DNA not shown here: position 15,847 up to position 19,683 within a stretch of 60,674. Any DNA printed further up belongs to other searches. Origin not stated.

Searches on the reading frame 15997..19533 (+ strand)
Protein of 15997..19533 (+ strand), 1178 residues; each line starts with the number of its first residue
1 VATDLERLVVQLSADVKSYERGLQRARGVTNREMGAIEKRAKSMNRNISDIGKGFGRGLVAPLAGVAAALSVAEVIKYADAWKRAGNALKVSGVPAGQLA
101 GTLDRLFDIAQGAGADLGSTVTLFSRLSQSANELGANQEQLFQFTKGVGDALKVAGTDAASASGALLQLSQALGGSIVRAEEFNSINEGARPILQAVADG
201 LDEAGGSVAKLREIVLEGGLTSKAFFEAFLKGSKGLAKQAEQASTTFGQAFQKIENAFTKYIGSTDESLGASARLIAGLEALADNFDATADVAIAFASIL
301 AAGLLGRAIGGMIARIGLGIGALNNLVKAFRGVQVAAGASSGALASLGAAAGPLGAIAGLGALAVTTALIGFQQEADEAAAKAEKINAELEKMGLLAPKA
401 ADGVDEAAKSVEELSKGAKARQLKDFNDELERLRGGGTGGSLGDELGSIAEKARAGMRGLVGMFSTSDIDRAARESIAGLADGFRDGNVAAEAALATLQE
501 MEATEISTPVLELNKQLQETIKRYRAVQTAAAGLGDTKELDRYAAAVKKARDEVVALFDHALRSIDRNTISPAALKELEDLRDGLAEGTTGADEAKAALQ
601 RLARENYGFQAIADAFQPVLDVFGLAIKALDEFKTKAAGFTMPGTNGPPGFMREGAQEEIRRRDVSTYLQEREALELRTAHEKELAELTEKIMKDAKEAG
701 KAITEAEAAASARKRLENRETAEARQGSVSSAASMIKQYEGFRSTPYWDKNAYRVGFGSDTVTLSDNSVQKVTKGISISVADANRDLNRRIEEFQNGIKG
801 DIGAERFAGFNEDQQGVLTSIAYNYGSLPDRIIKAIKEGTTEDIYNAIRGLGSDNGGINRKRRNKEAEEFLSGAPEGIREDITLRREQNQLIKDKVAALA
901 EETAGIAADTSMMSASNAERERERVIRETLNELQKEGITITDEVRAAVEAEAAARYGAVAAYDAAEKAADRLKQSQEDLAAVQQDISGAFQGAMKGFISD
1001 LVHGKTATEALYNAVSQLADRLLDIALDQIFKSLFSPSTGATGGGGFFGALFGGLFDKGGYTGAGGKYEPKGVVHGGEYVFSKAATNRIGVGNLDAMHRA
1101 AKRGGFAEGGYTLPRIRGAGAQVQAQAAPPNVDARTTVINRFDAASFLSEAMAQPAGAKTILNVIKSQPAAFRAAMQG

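Call 65: search_protein_families(library=phrogs, proteins=[window:15997-19533:+], max_evalue=0.00001)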
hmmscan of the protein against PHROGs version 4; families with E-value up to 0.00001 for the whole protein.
window:15997-19533:+ (1178 aa): 25 families
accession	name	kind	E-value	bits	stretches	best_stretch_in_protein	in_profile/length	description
phrog_17300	-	tail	2e-99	335.2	2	1-393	1-389/900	tail length tape measure protein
phrog_339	-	tail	5e-82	277.7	2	1-316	2-311/1123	tail length tape measure protein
phrog_3336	-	tail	5.7e-68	231.4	2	36-548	40-515/1051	tail length tape measure protein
phrog_3519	-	tail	2.3e-63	216.2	1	1-349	3-356/959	tail length tape measure protein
phrog_2335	-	tail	4.9e-49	168.3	1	22-1175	437-1532/1536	tail length tape measure protein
phrog_1107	-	tail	2.6e-47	162.5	1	1-302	124-424/1252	tail length tape measure protein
phrog_8010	-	tail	2.8e-41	142.4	1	61-367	260-564/1543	tail length tape measure protein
phrog_7740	-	tail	2.9e-41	141.9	1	24-338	31-344/2151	tail length tape measure protein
phrog_8892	-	tail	3.5e-37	129.4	1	678-1128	303-711/752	tail length tape measure protein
phrog_1506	-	tail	5.5e-35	121.8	2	31-743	38-704/1269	tail length tape measure protein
phrog_12706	-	tail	6e-32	111.8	1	29-711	174-828/1244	tail length tape measure protein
phrog_31452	-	tail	4.6e-29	102.2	1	64-392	48-374/814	tail length tape measure protein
phrog_16297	-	tail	3.6e-26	92.7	1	4-308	19-313/777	tail length tape measure protein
phrog_32885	-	tail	2.8e-22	79.6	1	37-356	25-334/948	tail length tape measure protein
phrog_24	-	tail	1.9e-21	77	1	671-1113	589-989/1151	tail length tape measure protein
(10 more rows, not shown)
